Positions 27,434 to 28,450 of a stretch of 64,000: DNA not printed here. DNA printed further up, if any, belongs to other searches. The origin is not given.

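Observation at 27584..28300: Cupredoxin-like protein with a type-1 copper ligand set sits exactly where actE would be, just upstream of ctaD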

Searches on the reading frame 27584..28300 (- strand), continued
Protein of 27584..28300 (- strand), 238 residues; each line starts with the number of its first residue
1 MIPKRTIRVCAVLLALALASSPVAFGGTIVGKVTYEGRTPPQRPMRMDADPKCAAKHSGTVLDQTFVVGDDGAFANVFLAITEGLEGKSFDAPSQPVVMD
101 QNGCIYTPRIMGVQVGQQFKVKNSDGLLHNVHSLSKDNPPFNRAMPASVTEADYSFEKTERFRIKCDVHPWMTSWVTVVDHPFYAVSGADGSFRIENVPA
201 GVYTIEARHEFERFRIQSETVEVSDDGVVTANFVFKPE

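Call 23: fold_search(model_id=the predicted structure, library=pdb)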
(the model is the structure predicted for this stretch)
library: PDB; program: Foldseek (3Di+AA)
matches with E <= 10: 1444; with E <= 0.001: 74
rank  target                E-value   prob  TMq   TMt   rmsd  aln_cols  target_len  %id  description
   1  6hbe_A                2.6e-06  1.00  0.33  0.19  13.3       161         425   14  Cu-containing nitrite reductase (NirK) from Thermus scotoductus SA-01 (released 2019-01-23)
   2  5fc9_A                1.6e-05  1.00  0.30  0.68   4.3        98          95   22  Novel Purple Cupredoxin from Nitrosopumilus maritimus (released 2016-05-11)
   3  2gb2                  2.3e-05  1.00  0.31  0.67   9.9       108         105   19  The P52G mutant of amicyanin in the Cu(II) state. (released 2006-08-01)
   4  1id2_A                2.9e-05  1.00  0.31  0.67   9.4       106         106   21  CRYSTAL STRUCTURE OF AMICYANIN FROM PARACOCCUS VERSUTUS (THIOBACILLUS VERSUTUS) (released 2001-04-11)
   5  4p5r                  3.1e-05  1.00  0.31  0.67   9.9       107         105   20  Structure of oxidized W45Y mutant of amicyanin (released 2014-04-23)
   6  1sf3                  3.4e-05  1.00  0.32  0.67   8.6       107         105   20  Structure of the reduced form of the P94A mutant of amicyanin (released 2004-07-27)
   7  1mda_A                3.8e-05  1.00  0.31  0.68   9.4       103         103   21  CRYSTAL STRUCTURE OF AN ELECTRON-TRANSFER COMPLEX BETWEEN METHYLAMINE DEHYDROGENASE AND AMICYANIN (released 1993-10-31)
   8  6hbe_C                4.0e-05  1.00  0.34  0.19   6.9       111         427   18  Cu-containing nitrite reductase (NirK) from Thermus scotoductus SA-01 (released 2019-01-23)
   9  1aaj                  4.5e-05  1.00  0.32  0.68   8.9       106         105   20  CRYSTAL STRUCTURE ANALYSIS OF AMICYANIN AND APOAMICYANIN FROM PARACOCCUS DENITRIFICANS AT 2.0 ANGSTROMS AND 1.8 ANGSTROM (released 1993-10-31)
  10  2idt                  4.7e-05  1.00  0.31  0.67  10.1       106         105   19  Structure of M98Q mutant of amicyanin, Cu(II) (released 2007-03-13)
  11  3ply_A                5.0e-05  1.00  0.32  0.68   8.5       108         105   19  Structure of Oxidized P96G Mutant of Amicyanin (released 2011-02-09)
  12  2idq                  5.3e-05  1.00  0.31  0.68   9.9       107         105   19  Structure of M98A mutant of amicyanin, Cu(II) (released 2007-03-13)
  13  2qdv                  6.9e-05  1.00  0.31  0.67   8.7       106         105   21  Structure of the Cu(II) form of the M51A mutant of amicyanin (released 2007-12-11)
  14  9cck_A                6.9e-05  1.00  0.29  0.17  10.4       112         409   21  Multi-copper oxidase with a C-terminal cupredoxin domain from Nitrosopumilus maritimus (released 2025-02-05)
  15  5u7n_F                8.1e-05  1.00  0.30  0.60   5.2       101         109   21  CRYSTAL STRUCTURE OF A CHIMERIC CUA DOMAIN (SUBUNIT II) OF CYTOCHROME BA3 FROM THERMUS THERMOPHILUS WITH THE AMICYANIN (released 2017-11-22)
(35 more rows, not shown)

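Call 28: find_encoding_contigs(protein=P0007, flank=10000, max_places=2)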
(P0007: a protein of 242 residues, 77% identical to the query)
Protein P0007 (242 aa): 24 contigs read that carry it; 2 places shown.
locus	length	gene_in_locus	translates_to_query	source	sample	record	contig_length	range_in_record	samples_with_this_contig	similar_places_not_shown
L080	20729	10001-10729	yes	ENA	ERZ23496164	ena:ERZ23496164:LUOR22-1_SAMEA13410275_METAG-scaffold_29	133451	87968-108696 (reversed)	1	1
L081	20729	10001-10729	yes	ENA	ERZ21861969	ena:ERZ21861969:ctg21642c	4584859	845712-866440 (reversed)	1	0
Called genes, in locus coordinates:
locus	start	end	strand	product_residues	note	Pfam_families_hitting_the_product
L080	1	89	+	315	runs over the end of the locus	PF02729:OTCace_N, PF00185:OTCace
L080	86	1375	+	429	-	PF01979:Amidohydro_1, PF07969:Amidohydro_3 (faint), PF12890:DHOase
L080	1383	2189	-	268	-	PF23441:SDR (weak), PF00106:adh_short, PF08659:KR, PF13561:adh_short_C2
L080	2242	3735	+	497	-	PF00070:Pyr_redox (faint), PF00890:FAD_binding_2, PF01266:DAO, PF03486:HI0933_like (faint), PF07992:Pyr_redox_2 (faint), PF12831:FAD_oxidored (faint)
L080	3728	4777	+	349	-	PF01551:Peptidase_M23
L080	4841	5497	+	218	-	PF00702:Hydrolase, PF13419:HAD_2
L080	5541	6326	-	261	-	PF13620:CarboxypepD_reg (faint)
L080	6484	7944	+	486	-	PF03916:NrfD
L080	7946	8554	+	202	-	PF11821:ActD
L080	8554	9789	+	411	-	-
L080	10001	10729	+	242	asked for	PF13620:CarboxypepD_reg (weak)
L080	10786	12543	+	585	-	PF00115:COX1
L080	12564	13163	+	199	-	PF00510:COX3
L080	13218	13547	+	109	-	PF03626:COX4_pro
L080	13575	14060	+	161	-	-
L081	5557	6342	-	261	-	PF13620:CarboxypepD_reg (weak)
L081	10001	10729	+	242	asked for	PF13620:CarboxypepD_reg (weak)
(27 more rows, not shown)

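Call 29: find_encoding_contigs(protein=P0055, flank=10000, max_places=1)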
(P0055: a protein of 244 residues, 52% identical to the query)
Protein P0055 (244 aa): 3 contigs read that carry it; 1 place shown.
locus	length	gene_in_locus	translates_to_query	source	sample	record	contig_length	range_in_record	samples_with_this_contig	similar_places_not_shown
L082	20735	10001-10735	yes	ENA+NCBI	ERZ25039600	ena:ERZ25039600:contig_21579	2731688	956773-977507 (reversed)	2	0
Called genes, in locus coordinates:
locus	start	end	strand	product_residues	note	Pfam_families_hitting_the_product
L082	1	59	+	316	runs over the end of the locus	PF02254:TrkA_N, PF02080:TrkA_C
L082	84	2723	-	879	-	PF12704:MacB_PCD, PF02687:FtsX (weak), PF12704:MacB_PCD, PF02687:FtsX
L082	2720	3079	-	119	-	PF03551:PadR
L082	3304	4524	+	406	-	PF03435:Sacchrp_dh_NADP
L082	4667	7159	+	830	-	PF12704:MacB_PCD, PF02687:FtsX, PF12704:MacB_PCD, PF02687:FtsX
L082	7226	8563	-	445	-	PF01011:PQQ (faint), PF13360:PQQ_2, PF23727:Beta-prop_FAM234A_B (faint), PF13360:PQQ_2 (weak), PF13570:Beta-prop_ACSF4, PF13360:PQQ_2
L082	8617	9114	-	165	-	PF07719:TPR_2 (faint)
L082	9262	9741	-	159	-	-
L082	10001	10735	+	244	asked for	PF22904:NOMO1-like_2nd (faint), PF13620:CarboxypepD_reg (weak)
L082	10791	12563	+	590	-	PF00115:COX1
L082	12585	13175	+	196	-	PF00510:COX3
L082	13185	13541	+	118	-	PF03626:COX4_pro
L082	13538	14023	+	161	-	-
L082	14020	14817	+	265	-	PF00116:COX2 (weak)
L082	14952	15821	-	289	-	PF00296:Bac_luciferase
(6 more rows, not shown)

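Call 30: find_encoding_contigs(protein=P0094, flank=10000, max_places=1)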
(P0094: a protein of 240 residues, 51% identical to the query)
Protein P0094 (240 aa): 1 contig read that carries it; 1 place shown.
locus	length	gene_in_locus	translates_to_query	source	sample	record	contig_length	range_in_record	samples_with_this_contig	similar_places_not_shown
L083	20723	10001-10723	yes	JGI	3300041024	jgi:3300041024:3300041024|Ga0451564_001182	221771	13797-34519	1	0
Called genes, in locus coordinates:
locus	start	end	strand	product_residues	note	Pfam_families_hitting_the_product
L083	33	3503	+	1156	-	PF01074:Glyco_hydro_38N, PF07748:Glyco_hydro_38C (faint)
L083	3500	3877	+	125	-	-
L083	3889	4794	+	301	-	PF10502:Peptidase_S26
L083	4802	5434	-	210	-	PF01810:LysE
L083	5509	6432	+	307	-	PF00701:DHDPS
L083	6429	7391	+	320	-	PF00291:PALP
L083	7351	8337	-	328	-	-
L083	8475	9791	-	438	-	PF02628:COX15-CtaA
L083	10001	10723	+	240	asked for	PF13620:CarboxypepD_reg (weak)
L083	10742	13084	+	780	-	PF13432:TPR_16 (weak), PF13424:TPR_12, PF00515:TPR_1, PF13424:TPR_12, PF13432:TPR_16, PF14559:TPR_19, PF13432:TPR_16, PF13414:TPR_11, +26 more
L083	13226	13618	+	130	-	PF12680:SnoaL_2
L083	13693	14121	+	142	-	PF01842:ACT (faint)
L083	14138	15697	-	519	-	PF03806:ABG_transport, PF03606:DcuC (weak)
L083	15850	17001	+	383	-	PF01053:Cys_Met_Meta_PP, PF00155:Aminotran_1_2 (weak), PF06838:Met_gamma_lyase (faint)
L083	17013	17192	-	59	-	-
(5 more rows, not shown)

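Call 32: search_protein_representatives(alignment_id=A1)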
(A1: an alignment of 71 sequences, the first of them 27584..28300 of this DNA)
Query: 71 sequences, 239 profile positions. Proteins with E-value up to 0.001 (for the whole library): 30973; up to 1e-10: 13508; up to 1e-30: 3327. The best 150 are listed.
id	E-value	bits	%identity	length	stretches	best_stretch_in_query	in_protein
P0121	3.8e-221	746.5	-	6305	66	187-237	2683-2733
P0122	9.4e-151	516.1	-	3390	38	188-235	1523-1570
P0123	2.7e-144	495.0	-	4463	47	188-236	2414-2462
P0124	4.6e-140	481.1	-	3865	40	174-235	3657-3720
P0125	1.0e-136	470.2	-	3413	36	177-235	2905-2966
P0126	2.4e-123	426.4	-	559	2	22-236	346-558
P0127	1.3e-109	381.4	-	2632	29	170-235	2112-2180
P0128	9.8e-106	368.7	-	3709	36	186-236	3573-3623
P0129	4.7e-104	363.2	-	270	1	16-235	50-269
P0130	1.3e-103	361.8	-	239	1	9-238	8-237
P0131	1.4e-101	355.1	-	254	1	23-235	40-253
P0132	3.3e-101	353.9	-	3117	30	188-236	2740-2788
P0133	1.6e-99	348.4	-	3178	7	163-237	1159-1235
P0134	3.4e-99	347.3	-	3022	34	185-236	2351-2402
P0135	2.9e-98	344.3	-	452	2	21-236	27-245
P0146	1.2e-83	296.4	-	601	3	20-222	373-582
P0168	1.3e-77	276.7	-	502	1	13-237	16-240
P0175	8.3e-77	274.0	-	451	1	16-235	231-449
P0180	3.2e-76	272.1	-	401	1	22-236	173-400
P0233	5.5e-71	255.0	-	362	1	22-236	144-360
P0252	3.6e-70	252.3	-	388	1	15-237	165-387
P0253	5.0e-70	251.8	-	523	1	25-236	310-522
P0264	1.8e-69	250.0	-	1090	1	20-234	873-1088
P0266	2.0e-69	249.8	-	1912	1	21-236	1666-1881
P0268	2.7e-69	249.4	-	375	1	22-234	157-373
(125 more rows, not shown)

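Call 34: search_protein_families(library=pfam, proteins=[P0146, P0168, P0175, P0180, P0253, P0264, P0266, P0252, P0268, P0233], max_evalue=0.01)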
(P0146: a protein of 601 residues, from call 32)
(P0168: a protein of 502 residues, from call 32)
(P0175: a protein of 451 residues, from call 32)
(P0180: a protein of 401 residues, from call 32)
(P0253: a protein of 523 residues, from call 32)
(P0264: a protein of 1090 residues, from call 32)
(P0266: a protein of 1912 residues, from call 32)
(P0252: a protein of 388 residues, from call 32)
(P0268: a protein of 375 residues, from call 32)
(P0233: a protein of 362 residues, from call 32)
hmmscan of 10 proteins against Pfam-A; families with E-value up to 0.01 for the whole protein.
P0146 (601 aa): 8 families
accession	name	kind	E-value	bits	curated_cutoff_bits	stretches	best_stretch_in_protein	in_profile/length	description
PF13620.12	CarboxypepD_reg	-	3.2e-13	50.3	32.3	2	540-584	22-70/82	Carboxypeptidase regulatory-like domain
PF09430.16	EMC7_beta-sandw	-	1.1e-08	35.7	26.6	1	541-571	18-48/122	ER membrane protein complex subunit 7, beta-sandwich domain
PF13715.12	CarbopepD_reg_2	-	6.7e-07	29.7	32.2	0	534-578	16-60/88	CarboxypepD_reg-like domain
PF14686.12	fn3_3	-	2.4e-06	27.7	24.4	1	540-568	23-51/75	Polysaccharide lyase family 4, domain II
PF23193.1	NOMO_3rd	-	0.00059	20.3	27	0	261-312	62-100/120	NOMO third transthyretin-like domain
PF10670.15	DUF4198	-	0.0011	19.6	34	0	257-287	179-208/209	Domain of unknown function (DUF4198)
PF17802.7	SpaA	-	0.0021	18.6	23.1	0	547-575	37-65/91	Prealbumin-like fold domain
PF00127.26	Copper-bind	-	0.0042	17.9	21.2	0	456-508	6-59/99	Copper binding proteins, plastocyanin/azurin family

P0168 (502 aa): 7 families
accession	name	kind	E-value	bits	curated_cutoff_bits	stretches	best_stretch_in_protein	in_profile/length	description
PF02790.20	COX2_TM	-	1e-12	48.5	22.8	1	284-357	13-87/88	Cytochrome C oxidase subunit II, transmembrane domain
PF00116.26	COX2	-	4.4e-11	43.2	22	1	392-476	35-113/120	Cytochrome C oxidase subunit II, periplasmic domain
PF13620.12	CarboxypepD_reg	-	9.8e-08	32.7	32.3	1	189-236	32-80/82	Carboxypeptidase regulatory-like domain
PF13715.12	CarbopepD_reg_2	-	3.5e-06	27.4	32.2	1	187-241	26-80/88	CarboxypepD_reg-like domain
PF13473.12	Cupredoxin_1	-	6.9e-06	26.5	27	1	400-466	32-93/104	Cupredoxin-like domain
PF09430.16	EMC7_beta-sandw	-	0.00019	22.1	26.6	1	184-237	18-73/122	ER membrane protein complex subunit 7, beta-sandwich domain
PF14686.12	fn3_3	-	0.0018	18.5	24.4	1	187-227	27-69/75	Polysaccharide lyase family 4, domain II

P0175 (451 aa): 4 families
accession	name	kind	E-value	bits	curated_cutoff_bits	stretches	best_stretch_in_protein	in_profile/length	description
PF00116.26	COX2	-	7.9e-11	42.4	22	1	83-157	46-113/120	Cytochrome C oxidase subunit II, periplasmic domain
PF13620.12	CarboxypepD_reg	-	2e-06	28.5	32.3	1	401-448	33-81/82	Carboxypeptidase regulatory-like domain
PF13715.12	CarbopepD_reg_2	-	0.00019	21.9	32.2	1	389-449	17-77/88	CarboxypepD_reg-like domain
PF08308.17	PEGA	-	0.0096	16.2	20.8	0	404-448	23-67/71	PEGA domain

P0180 (401 aa): 6 families
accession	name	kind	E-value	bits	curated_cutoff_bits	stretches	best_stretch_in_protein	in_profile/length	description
PF03626.19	COX4_pro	-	1.2e-13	51.7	28.9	1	18-87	2-70/72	Prokaryotic Cytochrome C oxidase subunit IV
PF13620.12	CarboxypepD_reg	-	2.6e-08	34.5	32.3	1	351-397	33-80/82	Carboxypeptidase regulatory-like domain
PF14686.12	fn3_3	-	1.2e-05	25.4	24.4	1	353-393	32-74/75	Polysaccharide lyase family 4, domain II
PF09430.16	EMC7_beta-sandw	-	0.00052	20.6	26.6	1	347-391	20-64/122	ER membrane protein complex subunit 7, beta-sandwich domain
PF13715.12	CarbopepD_reg_2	-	0.0023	18.3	32.2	1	352-397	30-75/88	CarboxypepD_reg-like domain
PF00127.26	Copper-bind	-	0.0063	17.3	21.2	0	267-335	13-88/99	Copper binding proteins, plastocyanin/azurin family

P0253 (523 aa): 3 families
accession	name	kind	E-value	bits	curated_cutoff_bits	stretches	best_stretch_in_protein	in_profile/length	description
PF03626.19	COX4_pro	-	1.2e-11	45.3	28.9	1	12-82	2-71/72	Prokaryotic Cytochrome C oxidase subunit IV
PF13620.12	CarboxypepD_reg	-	2.2e-05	25.1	32.3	1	473-519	32-80/82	Carboxypeptidase regulatory-like domain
PF13715.12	CarbopepD_reg_2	-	0.0034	17.8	32.2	1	474-517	29-73/88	CarboxypepD_reg-like domain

P0264 (1090 aa): 7 families
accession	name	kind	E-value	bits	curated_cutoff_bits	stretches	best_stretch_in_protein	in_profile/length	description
PF00034.26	Cytochrom_C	-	1.9e-19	71.2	21.3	1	422-513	1-86/90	Cytochrome c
PF13442.11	Cytochrome_CBB3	-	3.3e-11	43.8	27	1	422-512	3-67/68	Cytochrome C oxidase, cbb3-type, subunit III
PF13620.12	CarboxypepD_reg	-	1.5e-08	35.3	32.3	1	1027-1087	15-80/82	Carboxypeptidase regulatory-like domain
PF14686.12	fn3_3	-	7.5e-06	26.1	24.4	1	1038-1081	27-72/75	Polysaccharide lyase family 4, domain II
PF13715.12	CarbopepD_reg_2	-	2.5e-05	24.7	32.2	1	1027-1081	15-69/88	CarboxypepD_reg-like domain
PF09430.16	EMC7_beta-sandw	-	0.00067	20.3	26.6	1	1035-1084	18-68/122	ER membrane protein complex subunit 7, beta-sandwich domain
PF11845.13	Tll0287-like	-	0.0034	18.3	24.1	0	418-454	89-124/144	Tll0287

P0266 (1912 aa): 11 families
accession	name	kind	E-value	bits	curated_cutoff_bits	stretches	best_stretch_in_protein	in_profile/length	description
PF00034.26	Cytochrom_C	-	5.4e-32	111.4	21.3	2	1253-1354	2-86/90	Cytochrome c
PF13442.11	Cytochrome_CBB3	-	2.7e-16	60.1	27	0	794-855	3-55/68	Cytochrome C oxidase, cbb3-type, subunit III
PF13620.12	CarboxypepD_reg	-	1.5e-10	41.8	32.3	1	1823-1878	20-80/82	Carboxypeptidase regulatory-like domain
PF14686.12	fn3_3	-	1e-07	32.1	24.4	1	1830-1871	27-71/75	Polysaccharide lyase family 4, domain II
PF11845.13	Tll0287-like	-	7e-07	30.2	24.1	0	1232-1285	73-126/144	Tll0287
PF14537.11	Cytochrom_c3_2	-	5e-06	27.3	25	0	657-701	20-66/79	Cytochrome c3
PF14522.11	Cytochrome_C7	-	1.2e-05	25.4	24.8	0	663-701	13-50/67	Cytochrome c7 and related cytochrome c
PF13715.12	CarbopepD_reg_2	-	8.5e-05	23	32.2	1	1831-1878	28-75/88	CarboxypepD_reg-like domain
PF13435.11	Cytochrome_C554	-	9.6e-05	23.7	20.8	0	663-699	48-83/84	Cytochrome c554 and c-prime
PF09430.16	EMC7_beta-sandw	-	0.0039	17.8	26.6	1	1828-1868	20-60/122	ER membrane protein complex subunit 7, beta-sandwich domain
PF22113.1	Mtrc-MtrF_II-IV_dom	-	0.0059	16.6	30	0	664-702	82-166/176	Outer membrane cytochrome MtrC/MtrF-like, domains II/IV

P0252 (388 aa): 4 families
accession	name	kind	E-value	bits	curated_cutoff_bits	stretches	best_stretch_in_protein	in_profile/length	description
PF03626.19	COX4_pro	-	2.2e-10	41.2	28.9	1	43-112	2-71/72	Prokaryotic Cytochrome C oxidase subunit IV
PF00127.26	Copper-bind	-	8e-05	23.4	21.2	1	250-327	7-96/99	Copper binding proteins, plastocyanin/azurin family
PF13620.12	CarboxypepD_reg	-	0.00026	21.7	32.3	1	336-381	32-78/82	Carboxypeptidase regulatory-like domain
PF13715.12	CarbopepD_reg_2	-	0.0017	18.8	32.2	1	328-384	20-76/88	CarboxypepD_reg-like domain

P0268 (375 aa): 3 families
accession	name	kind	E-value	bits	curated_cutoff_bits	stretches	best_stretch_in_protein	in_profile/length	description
PF13620.12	CarboxypepD_reg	-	1.7e-09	38.3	32.3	1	313-372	16-80/82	Carboxypeptidase regulatory-like domain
PF13715.12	CarbopepD_reg_2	-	5.4e-06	26.8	32.2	1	313-372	16-75/88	CarboxypepD_reg-like domain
PF14686.12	fn3_3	-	0.00012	22.3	24.4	1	328-366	32-72/75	Polysaccharide lyase family 4, domain II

P0233 (362 aa): 1 family
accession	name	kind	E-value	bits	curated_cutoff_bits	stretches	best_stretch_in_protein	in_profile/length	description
PF13620.12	CarboxypepD_reg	-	0.0066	17.2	32.3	0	306-356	29-79/82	Carboxypeptidase regulatory-like domain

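Call 43: find_encoding_contigs(protein=P0068, flank=10000, max_places=1)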
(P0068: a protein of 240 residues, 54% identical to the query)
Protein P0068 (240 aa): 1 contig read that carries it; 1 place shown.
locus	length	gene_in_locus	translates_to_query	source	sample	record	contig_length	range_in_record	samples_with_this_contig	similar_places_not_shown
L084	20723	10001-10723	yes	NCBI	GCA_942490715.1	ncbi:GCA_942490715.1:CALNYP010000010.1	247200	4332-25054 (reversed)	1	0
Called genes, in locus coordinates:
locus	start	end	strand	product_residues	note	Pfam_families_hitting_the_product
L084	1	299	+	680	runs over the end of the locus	PF11617:Cu-binding_MopE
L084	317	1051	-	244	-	PF01292:Ni_hydr_CYTB, PF14358:DUF4405 (faint)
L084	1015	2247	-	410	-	PF02085:Cytochrom_CIII (faint), PF09699:Paired_CXXCH_1 (faint), PF14522:Cytochrome_C7 (faint), PF14537:Cytochrom_c3_2 (faint), PF22113:Mtrc-MtrF_II-IV_dom (faint)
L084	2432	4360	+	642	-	PF03264:Cytochrom_NNT, PF02085:Cytochrom_CIII (faint), PF14522:Cytochrome_C7 (faint), PF14537:Cytochrom_c3_2 (weak)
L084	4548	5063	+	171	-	-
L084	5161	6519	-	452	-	PF02628:COX15-CtaA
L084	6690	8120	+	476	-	PF03916:NrfD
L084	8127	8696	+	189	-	PF11821:ActD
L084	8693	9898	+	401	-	-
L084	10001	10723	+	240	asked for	PF13620:CarboxypepD_reg, PF13715:CarbopepD_reg_2 (faint)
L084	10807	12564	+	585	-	PF00115:COX1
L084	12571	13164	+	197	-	PF00510:COX3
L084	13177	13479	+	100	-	PF03626:COX4_pro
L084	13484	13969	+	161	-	-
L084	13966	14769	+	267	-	PF00116:COX2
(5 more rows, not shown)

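Call 44: find_encoding_contigs(protein=P0046, flank=10000, max_places=1)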
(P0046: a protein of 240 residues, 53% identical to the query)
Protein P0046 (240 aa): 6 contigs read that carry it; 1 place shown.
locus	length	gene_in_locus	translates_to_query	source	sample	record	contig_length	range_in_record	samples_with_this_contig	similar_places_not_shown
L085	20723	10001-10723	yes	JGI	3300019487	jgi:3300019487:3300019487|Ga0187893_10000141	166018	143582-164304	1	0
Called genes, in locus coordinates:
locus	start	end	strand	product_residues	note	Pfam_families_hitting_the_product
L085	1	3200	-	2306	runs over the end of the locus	PF00932:LTD, PF08757:CotH, PF00932:LTD, PF02412:TSP_3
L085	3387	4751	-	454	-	PF02628:COX15-CtaA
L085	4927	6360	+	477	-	PF03916:NrfD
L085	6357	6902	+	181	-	PF11821:ActD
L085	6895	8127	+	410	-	-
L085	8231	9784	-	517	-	PF00733:Asn_synthase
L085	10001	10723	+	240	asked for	PF13715:CarbopepD_reg_2 (weak), PF13620:CarboxypepD_reg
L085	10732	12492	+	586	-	PF00115:COX1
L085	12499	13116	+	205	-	PF00510:COX3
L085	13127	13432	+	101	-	PF03626:COX4_pro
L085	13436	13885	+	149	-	-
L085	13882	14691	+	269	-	PF00116:COX2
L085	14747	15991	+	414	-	PF00578:AhpC-TSA (weak)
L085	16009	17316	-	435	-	PF04055:Radical_SAM, PF13186:SPASM, PF08369:PCP_red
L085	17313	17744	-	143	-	PF08369:PCP_red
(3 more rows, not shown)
